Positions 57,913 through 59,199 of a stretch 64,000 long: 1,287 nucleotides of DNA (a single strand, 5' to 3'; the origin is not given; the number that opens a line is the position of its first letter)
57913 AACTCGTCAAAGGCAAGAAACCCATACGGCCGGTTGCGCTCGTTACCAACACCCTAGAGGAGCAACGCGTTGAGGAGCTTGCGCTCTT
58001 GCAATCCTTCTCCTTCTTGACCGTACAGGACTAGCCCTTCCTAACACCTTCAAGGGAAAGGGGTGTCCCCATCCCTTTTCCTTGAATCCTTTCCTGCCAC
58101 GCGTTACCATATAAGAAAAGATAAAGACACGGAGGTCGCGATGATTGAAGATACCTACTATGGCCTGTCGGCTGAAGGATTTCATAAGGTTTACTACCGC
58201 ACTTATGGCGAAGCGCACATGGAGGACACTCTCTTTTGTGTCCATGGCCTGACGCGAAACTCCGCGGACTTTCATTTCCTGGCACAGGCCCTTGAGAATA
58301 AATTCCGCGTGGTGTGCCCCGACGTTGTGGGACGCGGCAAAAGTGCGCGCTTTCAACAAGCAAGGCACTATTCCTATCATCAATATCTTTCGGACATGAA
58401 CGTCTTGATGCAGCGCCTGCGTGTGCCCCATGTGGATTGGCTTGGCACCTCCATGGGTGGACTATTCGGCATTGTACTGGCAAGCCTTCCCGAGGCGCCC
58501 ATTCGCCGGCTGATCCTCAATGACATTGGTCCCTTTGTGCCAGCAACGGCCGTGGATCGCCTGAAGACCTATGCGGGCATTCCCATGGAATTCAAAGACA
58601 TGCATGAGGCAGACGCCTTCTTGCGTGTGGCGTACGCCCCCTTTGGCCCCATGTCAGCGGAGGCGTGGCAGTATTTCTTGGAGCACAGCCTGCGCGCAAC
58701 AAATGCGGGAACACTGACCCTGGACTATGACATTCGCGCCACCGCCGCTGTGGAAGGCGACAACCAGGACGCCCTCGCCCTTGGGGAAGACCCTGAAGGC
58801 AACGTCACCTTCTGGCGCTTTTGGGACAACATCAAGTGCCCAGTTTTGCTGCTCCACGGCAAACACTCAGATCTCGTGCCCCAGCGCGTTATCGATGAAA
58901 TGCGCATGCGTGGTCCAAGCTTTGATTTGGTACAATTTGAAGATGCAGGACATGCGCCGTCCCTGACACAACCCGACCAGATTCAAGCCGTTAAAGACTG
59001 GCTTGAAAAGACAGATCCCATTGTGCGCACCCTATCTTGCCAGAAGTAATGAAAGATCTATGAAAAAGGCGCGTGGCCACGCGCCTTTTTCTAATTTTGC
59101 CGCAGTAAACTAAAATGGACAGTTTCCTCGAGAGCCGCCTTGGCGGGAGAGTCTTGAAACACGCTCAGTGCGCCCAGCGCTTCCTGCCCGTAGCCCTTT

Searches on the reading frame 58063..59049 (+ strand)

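Call 67: search_protein_families(library=pfam, proteins=[window:58063-59049:+], max_evalue=0.0001)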
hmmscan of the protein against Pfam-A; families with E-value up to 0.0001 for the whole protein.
window:58063-59049:+ (328 aa): 3 families
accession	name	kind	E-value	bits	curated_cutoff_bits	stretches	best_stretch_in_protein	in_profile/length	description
PF00561.26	Abhydrolase_1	-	2.6e-20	73.6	25.8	1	56-302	2-243/245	alpha/beta hydrolase fold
PF12697.13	Abhydrolase_6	-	1.8e-16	61.9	26.3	1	58-307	2-214/217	Alpha/beta hydrolase family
PF12146.15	Hydrolase_4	-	7e-12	45.6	27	1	54-152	4-106/239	Serine aminopeptidase, S33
